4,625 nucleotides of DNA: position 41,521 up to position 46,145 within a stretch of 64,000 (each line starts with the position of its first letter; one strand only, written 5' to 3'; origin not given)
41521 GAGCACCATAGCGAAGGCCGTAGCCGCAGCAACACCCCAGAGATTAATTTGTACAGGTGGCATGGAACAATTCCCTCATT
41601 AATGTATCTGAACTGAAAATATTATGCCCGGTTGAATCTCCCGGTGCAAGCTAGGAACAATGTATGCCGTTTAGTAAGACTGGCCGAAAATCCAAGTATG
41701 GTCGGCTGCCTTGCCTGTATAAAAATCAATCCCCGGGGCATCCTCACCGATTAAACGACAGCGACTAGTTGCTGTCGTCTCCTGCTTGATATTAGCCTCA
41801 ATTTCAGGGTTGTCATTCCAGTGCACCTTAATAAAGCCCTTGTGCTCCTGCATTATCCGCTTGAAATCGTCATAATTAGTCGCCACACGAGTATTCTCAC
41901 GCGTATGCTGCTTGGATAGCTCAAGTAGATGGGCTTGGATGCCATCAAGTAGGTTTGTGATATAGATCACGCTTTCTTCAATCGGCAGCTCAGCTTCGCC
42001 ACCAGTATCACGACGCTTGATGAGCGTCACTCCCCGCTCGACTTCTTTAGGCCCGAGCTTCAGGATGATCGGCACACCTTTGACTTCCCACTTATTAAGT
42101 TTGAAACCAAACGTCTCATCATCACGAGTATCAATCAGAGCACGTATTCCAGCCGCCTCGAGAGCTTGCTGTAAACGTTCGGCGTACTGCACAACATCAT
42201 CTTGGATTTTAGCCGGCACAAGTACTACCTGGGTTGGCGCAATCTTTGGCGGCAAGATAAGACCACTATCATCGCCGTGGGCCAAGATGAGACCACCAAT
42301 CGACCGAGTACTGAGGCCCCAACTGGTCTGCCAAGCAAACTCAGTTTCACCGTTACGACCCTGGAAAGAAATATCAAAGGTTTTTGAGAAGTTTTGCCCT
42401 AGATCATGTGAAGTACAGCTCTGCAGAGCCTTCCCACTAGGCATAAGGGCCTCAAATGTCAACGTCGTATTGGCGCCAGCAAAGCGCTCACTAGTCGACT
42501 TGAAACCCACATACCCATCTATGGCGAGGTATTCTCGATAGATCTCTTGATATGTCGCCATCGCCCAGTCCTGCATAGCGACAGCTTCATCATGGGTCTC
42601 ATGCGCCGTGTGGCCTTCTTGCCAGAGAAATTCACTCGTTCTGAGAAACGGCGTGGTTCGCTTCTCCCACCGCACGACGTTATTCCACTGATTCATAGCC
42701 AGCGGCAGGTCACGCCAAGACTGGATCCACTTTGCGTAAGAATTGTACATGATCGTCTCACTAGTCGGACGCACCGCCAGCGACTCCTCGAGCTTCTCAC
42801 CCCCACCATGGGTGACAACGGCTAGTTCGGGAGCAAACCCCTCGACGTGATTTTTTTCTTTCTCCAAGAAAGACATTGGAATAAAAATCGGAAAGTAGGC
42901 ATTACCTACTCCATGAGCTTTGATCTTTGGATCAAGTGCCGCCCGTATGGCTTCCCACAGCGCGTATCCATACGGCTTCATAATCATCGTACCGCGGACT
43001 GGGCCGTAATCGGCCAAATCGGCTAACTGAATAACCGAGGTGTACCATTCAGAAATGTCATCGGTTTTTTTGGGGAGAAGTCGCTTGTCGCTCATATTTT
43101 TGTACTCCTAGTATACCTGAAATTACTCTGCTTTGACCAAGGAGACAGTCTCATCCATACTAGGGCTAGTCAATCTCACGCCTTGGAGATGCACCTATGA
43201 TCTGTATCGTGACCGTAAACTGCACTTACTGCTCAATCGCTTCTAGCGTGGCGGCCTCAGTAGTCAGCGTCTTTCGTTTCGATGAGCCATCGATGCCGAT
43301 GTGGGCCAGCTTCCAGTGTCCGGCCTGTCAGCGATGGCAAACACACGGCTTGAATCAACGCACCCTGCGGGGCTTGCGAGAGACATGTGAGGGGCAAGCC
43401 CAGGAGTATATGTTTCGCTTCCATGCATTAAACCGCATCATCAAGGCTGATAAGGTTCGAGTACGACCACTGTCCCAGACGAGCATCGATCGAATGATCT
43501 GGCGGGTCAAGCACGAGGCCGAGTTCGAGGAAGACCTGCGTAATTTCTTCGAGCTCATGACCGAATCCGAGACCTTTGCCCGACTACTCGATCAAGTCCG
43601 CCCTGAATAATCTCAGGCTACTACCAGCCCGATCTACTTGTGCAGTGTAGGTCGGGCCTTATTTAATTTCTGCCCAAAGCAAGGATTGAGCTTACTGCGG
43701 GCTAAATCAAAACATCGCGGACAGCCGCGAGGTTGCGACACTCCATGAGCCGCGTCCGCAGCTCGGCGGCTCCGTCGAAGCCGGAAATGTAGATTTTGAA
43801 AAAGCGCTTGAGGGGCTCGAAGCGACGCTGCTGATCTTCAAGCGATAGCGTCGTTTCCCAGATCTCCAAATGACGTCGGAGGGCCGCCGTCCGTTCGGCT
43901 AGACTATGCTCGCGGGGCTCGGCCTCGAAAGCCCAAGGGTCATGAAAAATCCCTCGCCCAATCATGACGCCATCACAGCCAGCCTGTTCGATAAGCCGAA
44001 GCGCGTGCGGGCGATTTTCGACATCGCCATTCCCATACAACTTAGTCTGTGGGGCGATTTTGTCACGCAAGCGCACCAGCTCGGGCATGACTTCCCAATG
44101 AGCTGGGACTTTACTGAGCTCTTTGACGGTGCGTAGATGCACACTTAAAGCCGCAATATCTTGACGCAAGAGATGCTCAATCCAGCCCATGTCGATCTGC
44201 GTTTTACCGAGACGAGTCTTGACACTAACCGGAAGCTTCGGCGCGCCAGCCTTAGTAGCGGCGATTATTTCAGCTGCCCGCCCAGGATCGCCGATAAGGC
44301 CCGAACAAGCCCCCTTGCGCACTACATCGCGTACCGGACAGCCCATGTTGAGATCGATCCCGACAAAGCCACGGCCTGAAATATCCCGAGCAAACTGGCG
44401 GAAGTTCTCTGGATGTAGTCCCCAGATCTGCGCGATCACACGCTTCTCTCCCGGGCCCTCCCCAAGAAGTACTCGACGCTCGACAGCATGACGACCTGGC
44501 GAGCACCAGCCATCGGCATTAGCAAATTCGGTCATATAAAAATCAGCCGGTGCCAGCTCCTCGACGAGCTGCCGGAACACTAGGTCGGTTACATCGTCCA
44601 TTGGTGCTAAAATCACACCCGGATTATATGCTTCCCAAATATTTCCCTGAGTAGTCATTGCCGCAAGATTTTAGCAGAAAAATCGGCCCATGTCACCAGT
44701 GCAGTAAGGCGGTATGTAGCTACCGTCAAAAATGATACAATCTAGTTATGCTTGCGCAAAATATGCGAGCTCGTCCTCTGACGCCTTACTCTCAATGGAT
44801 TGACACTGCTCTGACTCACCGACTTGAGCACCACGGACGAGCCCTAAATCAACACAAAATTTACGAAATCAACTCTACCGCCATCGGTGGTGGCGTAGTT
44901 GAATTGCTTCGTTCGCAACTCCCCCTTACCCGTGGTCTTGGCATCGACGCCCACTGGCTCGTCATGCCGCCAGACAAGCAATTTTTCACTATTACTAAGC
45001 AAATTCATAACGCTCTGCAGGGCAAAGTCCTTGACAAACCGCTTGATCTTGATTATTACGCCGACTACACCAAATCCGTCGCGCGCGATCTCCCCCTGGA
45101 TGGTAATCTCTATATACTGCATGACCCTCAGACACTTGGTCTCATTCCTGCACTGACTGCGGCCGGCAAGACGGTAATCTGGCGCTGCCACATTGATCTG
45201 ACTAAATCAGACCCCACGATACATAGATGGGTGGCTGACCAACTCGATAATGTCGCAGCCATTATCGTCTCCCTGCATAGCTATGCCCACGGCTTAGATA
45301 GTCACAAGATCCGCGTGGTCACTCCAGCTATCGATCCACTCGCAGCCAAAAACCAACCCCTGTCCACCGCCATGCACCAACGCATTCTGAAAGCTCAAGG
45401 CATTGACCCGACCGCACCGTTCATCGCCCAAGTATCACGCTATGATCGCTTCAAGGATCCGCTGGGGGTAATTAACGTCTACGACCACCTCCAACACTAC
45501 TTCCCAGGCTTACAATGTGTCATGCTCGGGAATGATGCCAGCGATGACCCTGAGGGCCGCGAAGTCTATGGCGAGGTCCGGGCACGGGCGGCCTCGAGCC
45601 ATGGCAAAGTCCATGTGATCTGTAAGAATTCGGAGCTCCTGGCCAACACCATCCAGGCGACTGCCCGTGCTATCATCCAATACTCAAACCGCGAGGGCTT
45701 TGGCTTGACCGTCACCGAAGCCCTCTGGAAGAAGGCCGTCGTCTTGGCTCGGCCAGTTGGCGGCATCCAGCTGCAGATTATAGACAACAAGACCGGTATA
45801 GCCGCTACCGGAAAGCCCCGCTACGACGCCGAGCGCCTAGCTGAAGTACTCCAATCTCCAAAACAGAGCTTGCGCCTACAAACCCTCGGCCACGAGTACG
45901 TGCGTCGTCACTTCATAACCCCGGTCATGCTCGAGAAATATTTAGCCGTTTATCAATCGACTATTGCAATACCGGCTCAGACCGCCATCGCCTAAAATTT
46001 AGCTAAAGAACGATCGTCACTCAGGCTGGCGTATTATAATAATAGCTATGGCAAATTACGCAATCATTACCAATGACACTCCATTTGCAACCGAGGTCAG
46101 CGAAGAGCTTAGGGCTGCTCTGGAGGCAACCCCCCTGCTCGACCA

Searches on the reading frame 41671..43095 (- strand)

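Call 15: search_protein_families(library=pfam, proteins=[window:41671-43095:-], max_evalue=0.001)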
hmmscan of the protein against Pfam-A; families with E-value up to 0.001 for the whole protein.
window:41671-43095:- (474 aa): 3 families
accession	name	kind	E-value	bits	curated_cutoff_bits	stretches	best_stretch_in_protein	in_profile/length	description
PF00587.30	tRNA-synt_2b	-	1.3e-19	71.4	29.3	1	102-267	7-173/179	tRNA synthetase class II core domain (G, H, P, S and T)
PF03129.25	HGTP_anticodon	-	2.2e-19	69.8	21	1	289-380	1-92/94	Anticodon binding domain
PF09180.16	ProRS-C_1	-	6e-13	49.2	31.5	1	408-474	1-71/71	Prolyl-tRNA synthetase, C-terminal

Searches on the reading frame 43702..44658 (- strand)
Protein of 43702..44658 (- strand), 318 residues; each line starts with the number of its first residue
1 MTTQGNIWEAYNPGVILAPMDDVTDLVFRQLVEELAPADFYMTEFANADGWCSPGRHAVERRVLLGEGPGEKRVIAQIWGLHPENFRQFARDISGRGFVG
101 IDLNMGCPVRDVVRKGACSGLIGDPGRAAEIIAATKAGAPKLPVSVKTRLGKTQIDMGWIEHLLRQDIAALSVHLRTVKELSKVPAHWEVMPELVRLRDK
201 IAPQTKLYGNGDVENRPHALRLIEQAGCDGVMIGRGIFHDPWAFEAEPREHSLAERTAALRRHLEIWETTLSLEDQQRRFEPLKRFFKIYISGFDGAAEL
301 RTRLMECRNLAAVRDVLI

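Call 48: search_protein_families(library=pfam, proteins=[window:43702-44658:-], max_evalue=0.0001)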
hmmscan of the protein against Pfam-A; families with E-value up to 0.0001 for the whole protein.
window:43702-44658:- (318 aa): 1 family
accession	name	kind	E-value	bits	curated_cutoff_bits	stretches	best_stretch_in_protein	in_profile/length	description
PF01207.24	Dus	-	1.9e-42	145.9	20.4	1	16-310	1-295/311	Dihydrouridine synthase (Dus)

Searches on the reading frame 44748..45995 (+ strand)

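Call 15: search_protein_families(library=pfam, proteins=[window:44748-45995:+], max_evalue=0.001)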
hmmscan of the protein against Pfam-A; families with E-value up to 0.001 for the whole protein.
window:44748-45995:+ (415 aa): 2 families
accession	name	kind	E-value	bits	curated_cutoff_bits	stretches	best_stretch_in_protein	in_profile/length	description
PF21269.3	TreT_GT1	-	2.5e-38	131.4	27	1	41-180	2-143/144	Trehalose synthase, N-terminal domain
PF00534.26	Glycos_transf_1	-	1.7e-13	50.9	26.4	1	213-376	5-164/172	Glycosyl transferases group 1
